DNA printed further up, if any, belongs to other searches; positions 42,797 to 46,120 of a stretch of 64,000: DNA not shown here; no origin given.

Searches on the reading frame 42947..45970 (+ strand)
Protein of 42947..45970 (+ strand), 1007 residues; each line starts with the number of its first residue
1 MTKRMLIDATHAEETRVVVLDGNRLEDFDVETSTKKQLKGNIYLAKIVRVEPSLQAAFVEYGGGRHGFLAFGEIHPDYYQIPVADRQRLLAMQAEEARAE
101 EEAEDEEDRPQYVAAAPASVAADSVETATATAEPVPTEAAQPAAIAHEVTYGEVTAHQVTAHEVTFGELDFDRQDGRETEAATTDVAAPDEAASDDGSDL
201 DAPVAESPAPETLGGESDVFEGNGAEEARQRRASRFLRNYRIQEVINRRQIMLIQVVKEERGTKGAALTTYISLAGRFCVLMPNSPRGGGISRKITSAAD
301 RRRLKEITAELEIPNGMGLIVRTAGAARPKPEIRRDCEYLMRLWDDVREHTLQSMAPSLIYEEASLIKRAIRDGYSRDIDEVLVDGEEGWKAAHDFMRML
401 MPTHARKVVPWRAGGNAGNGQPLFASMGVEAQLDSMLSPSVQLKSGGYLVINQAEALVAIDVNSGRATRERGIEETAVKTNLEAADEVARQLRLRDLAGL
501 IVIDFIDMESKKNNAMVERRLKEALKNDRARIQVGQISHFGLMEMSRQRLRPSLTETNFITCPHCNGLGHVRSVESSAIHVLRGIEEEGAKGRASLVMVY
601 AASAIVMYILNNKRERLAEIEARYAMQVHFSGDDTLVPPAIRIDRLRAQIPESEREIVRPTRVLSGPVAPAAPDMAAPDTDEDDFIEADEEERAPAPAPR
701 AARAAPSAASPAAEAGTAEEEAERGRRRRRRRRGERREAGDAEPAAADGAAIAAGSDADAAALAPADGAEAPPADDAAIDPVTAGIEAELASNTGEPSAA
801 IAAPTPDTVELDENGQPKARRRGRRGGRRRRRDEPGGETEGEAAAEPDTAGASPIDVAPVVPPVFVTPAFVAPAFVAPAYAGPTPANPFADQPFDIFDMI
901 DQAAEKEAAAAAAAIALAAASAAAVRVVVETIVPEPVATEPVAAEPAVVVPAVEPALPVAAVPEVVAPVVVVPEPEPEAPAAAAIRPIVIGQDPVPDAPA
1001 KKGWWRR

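Call 35: search_protein_families(library=ncbifam, proteins=[window:42947-45970:+], max_evalue=1e-10)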
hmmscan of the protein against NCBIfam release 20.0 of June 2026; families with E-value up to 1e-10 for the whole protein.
window:42947-45970:+ (1007 aa): 5 families
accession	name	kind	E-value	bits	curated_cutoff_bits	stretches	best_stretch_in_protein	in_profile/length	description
TIGR00757.1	RNaseEG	subfamily_domain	3.6e-151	503.8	325.95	1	14-583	1-415/415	Rne/Rng family ribonuclease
NF008074.0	PRK10811.1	equivalog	1.2e-145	486.9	908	2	242-625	90-467/1068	ribonuclease E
NF008689.0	PRK11712.1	equivalog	5e-100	335.3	594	1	238-629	89-472/489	ribonuclease G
NF052586.1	RnaseECyano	equivalog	8.1e-80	269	900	1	242-621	82-454/619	ribonuclease E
NF052588.1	RnaseEMycob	equivalog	5.9e-78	262.6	1400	1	240-592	410-769/945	ribonuclease E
